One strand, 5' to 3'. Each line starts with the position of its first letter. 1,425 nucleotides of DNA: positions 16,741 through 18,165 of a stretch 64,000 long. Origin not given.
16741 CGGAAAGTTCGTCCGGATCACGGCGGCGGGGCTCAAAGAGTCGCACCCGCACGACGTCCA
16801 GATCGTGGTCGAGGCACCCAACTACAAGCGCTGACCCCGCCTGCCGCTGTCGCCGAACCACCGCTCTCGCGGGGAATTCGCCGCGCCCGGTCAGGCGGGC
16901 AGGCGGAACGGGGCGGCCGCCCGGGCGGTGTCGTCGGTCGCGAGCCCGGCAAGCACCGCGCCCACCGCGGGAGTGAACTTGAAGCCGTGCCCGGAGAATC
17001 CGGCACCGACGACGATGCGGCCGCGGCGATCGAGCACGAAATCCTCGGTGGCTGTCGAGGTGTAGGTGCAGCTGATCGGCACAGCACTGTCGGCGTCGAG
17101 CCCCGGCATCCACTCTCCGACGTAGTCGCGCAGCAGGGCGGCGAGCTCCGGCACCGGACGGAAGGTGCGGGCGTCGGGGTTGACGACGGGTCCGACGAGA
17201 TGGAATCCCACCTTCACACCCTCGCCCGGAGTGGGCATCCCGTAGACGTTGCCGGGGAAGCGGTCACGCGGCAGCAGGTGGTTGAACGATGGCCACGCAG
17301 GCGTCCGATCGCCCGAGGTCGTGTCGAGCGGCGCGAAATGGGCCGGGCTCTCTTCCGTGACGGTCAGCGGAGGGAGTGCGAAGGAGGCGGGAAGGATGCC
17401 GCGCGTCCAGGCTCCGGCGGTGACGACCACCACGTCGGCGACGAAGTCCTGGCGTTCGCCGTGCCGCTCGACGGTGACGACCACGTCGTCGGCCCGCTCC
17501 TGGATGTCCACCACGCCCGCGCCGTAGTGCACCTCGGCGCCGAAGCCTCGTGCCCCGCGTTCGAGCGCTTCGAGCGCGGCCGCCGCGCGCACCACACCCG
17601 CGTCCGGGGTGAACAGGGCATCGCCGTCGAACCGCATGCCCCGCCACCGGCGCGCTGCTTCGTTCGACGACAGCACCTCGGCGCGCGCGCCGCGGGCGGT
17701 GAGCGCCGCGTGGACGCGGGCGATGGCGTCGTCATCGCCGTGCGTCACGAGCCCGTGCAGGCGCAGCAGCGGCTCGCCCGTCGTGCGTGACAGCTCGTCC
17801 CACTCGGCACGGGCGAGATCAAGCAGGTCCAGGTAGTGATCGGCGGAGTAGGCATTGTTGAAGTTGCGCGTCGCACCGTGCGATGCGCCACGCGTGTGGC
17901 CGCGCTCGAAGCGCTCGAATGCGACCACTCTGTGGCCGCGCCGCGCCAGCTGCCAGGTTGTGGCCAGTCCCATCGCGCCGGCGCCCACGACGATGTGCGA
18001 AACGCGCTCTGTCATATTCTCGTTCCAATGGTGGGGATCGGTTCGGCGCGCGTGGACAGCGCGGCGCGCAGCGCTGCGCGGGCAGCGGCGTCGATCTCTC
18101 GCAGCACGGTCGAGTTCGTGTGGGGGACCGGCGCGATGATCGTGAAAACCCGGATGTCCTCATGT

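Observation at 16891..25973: Candidate uncharacterised amino-acid-derivative uptake and oxidation system inserted between guaB and guaB3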

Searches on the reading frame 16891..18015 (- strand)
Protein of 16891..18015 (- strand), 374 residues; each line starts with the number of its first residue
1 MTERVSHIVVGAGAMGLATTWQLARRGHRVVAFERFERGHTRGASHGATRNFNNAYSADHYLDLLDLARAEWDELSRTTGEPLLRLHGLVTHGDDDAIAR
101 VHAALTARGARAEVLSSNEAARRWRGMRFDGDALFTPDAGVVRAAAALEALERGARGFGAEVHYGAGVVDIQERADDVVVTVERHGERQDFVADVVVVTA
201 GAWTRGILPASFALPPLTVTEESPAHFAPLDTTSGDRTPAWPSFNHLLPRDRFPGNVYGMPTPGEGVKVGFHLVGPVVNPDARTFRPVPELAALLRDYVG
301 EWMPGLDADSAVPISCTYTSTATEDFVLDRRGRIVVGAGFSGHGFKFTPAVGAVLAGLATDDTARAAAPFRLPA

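Call 4: search_protein_families(library=pfam, proteins=[window:16891-18015:-], max_evalue=0.01)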
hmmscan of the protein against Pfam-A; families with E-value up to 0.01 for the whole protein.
window:16891-18015:- (374 aa): 7 families
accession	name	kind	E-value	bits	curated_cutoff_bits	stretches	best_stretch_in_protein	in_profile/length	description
PF01266.30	DAO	-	8.9e-49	167.3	27.9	1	8-357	3-352/353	FAD dependent oxidoreductase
PF13450.12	NAD_binding_8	-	9e-07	29.5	21.9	1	9-35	1-27/68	NAD(P)-binding Rossmann-like domain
PF01593.30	Amino_oxidase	-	3.5e-06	27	19.8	1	58-207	122-262/443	Flavin containing amine oxidoreductase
PF07992.20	Pyr_redox_2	-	6.8e-05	22.9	26.1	0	8-38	146-176/291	Pyridine nucleotide-disulphide oxidoreductase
PF03486.20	HI0933_like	-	0.0005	20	50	0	7-60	3-58/244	HI0933-like protein Rossmann domain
PF01494.25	FAD_binding_3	-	0.0013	18.4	22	0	8-47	5-44/349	FAD binding domain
PF02558.23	ApbA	-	0.0067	16.5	22.2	0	9-37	3-31/150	Ketopantoate reductase PanE/ApbA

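Call 5: search_protein_families(library=ncbifam, proteins=[window:16891-18015:-], max_evalue=0.01)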
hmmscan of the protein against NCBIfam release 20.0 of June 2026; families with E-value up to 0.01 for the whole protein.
window:16891-18015:- (374 aa): 44 families (the best 25 are shown)
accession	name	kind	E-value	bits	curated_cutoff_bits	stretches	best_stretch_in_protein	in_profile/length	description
NF008425.0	PRK11259.1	equivalog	1.8e-66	224.6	257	1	2-365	2-364/377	N-methyl-L-tryptophan oxidase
TIGR01377.1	soxA_mon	subfamily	1.9e-64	217.8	479.65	1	8-364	4-363/381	amino oxidase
TIGR02352.1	thiamin_ThiO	equivalog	1.7e-15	57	250.8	1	8-210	2-213/351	glycine oxidase ThiO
TIGR03364.1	HpnW_proposed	hypoth_equivalog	5.5e-13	48.7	285.1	1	8-214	4-207/365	TIGR03364 family FAD-dependent oxidoreductase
NF002480.1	PRK01747.1-1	equivalog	1.4e-10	40.2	540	1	6-207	250-455/645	bifunctional tRNA (5-methylaminomethyl-2-thiouridine)(34)-methyltransferase MnmC2/FAD-dependent 5-carboxymethylaminomethyl-2-thiouridine(34)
TIGR01373.1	soxB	subfamily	6.8e-09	35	529.45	1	7-214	33-251/407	sarcosine oxidase subunit beta family protein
TIGR03197.1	MnmC_Cterm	equivalog_domain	1.5e-08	34.1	174.2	1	8-203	3-202/400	FAD-dependent 5-carboxymethylaminomethyl-2-thiouridine(34) oxidoreductase MnmC1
NF001933.0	PRK00711.1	subfamily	3.2e-08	33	383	1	8-57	4-52/429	D-amino acid dehydrogenase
NF050086.1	pipecolate_AmaA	exception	3.7e-08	32.4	600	1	93-206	132-239/425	L-pipecolate oxidase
NF006130.0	PRK08274.1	equivalog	1.3e-07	30.8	369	1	4-203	5-192/467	FAD-dependent tricarballylate dehydrogenase TcuA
NF040813.1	pro_dh_Thprot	equivalog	1e-06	28.1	600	0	7-47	2-42/362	D-proline dehydrogenase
NF009074.0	PRK12409.1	equivalog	1.4e-06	27.7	494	0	8-36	5-33/410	D-amino acid dehydrogenase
NF045637.1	carotdesatCrtDProt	equivalog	5.6e-06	25.2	580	0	8-37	2-31/485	1-hydroxycarotenoid 3,4-desaturase CrtD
NF005313.0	PRK06847.1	subfamily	8.6e-06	24.9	372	0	136-201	99-160/375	hypothetical protein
NF005560.0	PRK07233.1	equivalog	9.7e-06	24.7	252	1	8-37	4-33/435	hypothetical protein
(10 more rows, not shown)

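Call 8: search_solved_structures(query=window:16891-18015:-, max_evalue=0.001)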
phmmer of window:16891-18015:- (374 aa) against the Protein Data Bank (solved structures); distinct sequences matched with E-value up to 0.001: 25.
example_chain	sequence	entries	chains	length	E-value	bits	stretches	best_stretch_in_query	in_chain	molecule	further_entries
7exs_A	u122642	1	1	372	5e-45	157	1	8-367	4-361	Sarcosine oxidase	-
1zov_A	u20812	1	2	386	1.1e-43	152.6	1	7-362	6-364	Monomeric sarcosine oxidase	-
1el5_A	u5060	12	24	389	1.4e-43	152.2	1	7-360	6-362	SARCOSINE OXIDASE | SARCOSINE OXIDE | Monomeric sarcosine oxidase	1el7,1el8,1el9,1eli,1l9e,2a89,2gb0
9u3b_A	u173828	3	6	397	1.5e-43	152.1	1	7-360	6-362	Monomeric sarcosine oxidase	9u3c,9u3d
3bhf_A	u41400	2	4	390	2.8e-43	151.2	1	6-360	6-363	Monomeric sarcosine oxidase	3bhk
3m12_A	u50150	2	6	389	3.8e-43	150.8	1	7-360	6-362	Monomeric Sarcosine Oxidase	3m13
9u3f_A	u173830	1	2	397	7.4e-43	149.9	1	7-360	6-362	Monomeric sarcosine oxidase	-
9u3e_A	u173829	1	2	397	9.3e-43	149.5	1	7-360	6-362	Monomeric sarcosine oxidase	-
3m0o_A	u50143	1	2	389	9.7e-43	149.5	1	7-360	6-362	Monomeric sarcosine oxidase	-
1l9c_A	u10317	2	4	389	1.4e-42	149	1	7-360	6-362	Monomeric Sarcosine Oxidase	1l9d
2uzz_A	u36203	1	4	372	1.6e-29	106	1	8-372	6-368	N-METHYL-L-TRYPTOPHAN OXIDASE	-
2q6u_A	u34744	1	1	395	2.6e-26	95.4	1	1-364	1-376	NikD protein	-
2oln_A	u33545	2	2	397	2.7e-26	95.4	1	1-364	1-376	nikD protein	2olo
3hzl_A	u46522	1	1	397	3.9e-26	94.8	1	1-364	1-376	NikD protein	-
3djd_A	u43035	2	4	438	2.2e-06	29.9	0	293-356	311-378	Fructosyl amine: oxygen oxidoreductase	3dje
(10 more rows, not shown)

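Call 43: search_solved_structures(query=window:16891-18015:-, max_evalue=1e-40, show_alignments=3)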
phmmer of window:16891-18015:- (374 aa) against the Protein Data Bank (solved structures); distinct sequences matched with E-value up to 1e-40: 10.
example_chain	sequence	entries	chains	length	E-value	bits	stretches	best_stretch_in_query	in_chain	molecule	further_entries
7exs_A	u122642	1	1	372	5e-45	157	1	8-367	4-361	Sarcosine oxidase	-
1zov_A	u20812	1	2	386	1.1e-43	152.6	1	7-362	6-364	Monomeric sarcosine oxidase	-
1el5_A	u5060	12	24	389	1.4e-43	152.2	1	7-360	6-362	SARCOSINE OXIDASE | SARCOSINE OXIDE | Monomeric sarcosine oxidase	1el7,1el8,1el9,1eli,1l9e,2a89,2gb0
9u3b_A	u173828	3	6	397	1.5e-43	152.1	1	7-360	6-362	Monomeric sarcosine oxidase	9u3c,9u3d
3bhf_A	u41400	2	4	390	2.8e-43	151.2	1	6-360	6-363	Monomeric sarcosine oxidase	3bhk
3m12_A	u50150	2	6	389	3.8e-43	150.8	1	7-360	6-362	Monomeric Sarcosine Oxidase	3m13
9u3f_A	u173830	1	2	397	7.4e-43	149.9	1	7-360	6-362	Monomeric sarcosine oxidase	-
9u3e_A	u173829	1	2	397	9.3e-43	149.5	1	7-360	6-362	Monomeric sarcosine oxidase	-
3m0o_A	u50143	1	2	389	9.7e-43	149.5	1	7-360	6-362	Monomeric sarcosine oxidase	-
1l9c_A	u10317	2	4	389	1.4e-42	149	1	7-360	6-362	Monomeric Sarcosine Oxidase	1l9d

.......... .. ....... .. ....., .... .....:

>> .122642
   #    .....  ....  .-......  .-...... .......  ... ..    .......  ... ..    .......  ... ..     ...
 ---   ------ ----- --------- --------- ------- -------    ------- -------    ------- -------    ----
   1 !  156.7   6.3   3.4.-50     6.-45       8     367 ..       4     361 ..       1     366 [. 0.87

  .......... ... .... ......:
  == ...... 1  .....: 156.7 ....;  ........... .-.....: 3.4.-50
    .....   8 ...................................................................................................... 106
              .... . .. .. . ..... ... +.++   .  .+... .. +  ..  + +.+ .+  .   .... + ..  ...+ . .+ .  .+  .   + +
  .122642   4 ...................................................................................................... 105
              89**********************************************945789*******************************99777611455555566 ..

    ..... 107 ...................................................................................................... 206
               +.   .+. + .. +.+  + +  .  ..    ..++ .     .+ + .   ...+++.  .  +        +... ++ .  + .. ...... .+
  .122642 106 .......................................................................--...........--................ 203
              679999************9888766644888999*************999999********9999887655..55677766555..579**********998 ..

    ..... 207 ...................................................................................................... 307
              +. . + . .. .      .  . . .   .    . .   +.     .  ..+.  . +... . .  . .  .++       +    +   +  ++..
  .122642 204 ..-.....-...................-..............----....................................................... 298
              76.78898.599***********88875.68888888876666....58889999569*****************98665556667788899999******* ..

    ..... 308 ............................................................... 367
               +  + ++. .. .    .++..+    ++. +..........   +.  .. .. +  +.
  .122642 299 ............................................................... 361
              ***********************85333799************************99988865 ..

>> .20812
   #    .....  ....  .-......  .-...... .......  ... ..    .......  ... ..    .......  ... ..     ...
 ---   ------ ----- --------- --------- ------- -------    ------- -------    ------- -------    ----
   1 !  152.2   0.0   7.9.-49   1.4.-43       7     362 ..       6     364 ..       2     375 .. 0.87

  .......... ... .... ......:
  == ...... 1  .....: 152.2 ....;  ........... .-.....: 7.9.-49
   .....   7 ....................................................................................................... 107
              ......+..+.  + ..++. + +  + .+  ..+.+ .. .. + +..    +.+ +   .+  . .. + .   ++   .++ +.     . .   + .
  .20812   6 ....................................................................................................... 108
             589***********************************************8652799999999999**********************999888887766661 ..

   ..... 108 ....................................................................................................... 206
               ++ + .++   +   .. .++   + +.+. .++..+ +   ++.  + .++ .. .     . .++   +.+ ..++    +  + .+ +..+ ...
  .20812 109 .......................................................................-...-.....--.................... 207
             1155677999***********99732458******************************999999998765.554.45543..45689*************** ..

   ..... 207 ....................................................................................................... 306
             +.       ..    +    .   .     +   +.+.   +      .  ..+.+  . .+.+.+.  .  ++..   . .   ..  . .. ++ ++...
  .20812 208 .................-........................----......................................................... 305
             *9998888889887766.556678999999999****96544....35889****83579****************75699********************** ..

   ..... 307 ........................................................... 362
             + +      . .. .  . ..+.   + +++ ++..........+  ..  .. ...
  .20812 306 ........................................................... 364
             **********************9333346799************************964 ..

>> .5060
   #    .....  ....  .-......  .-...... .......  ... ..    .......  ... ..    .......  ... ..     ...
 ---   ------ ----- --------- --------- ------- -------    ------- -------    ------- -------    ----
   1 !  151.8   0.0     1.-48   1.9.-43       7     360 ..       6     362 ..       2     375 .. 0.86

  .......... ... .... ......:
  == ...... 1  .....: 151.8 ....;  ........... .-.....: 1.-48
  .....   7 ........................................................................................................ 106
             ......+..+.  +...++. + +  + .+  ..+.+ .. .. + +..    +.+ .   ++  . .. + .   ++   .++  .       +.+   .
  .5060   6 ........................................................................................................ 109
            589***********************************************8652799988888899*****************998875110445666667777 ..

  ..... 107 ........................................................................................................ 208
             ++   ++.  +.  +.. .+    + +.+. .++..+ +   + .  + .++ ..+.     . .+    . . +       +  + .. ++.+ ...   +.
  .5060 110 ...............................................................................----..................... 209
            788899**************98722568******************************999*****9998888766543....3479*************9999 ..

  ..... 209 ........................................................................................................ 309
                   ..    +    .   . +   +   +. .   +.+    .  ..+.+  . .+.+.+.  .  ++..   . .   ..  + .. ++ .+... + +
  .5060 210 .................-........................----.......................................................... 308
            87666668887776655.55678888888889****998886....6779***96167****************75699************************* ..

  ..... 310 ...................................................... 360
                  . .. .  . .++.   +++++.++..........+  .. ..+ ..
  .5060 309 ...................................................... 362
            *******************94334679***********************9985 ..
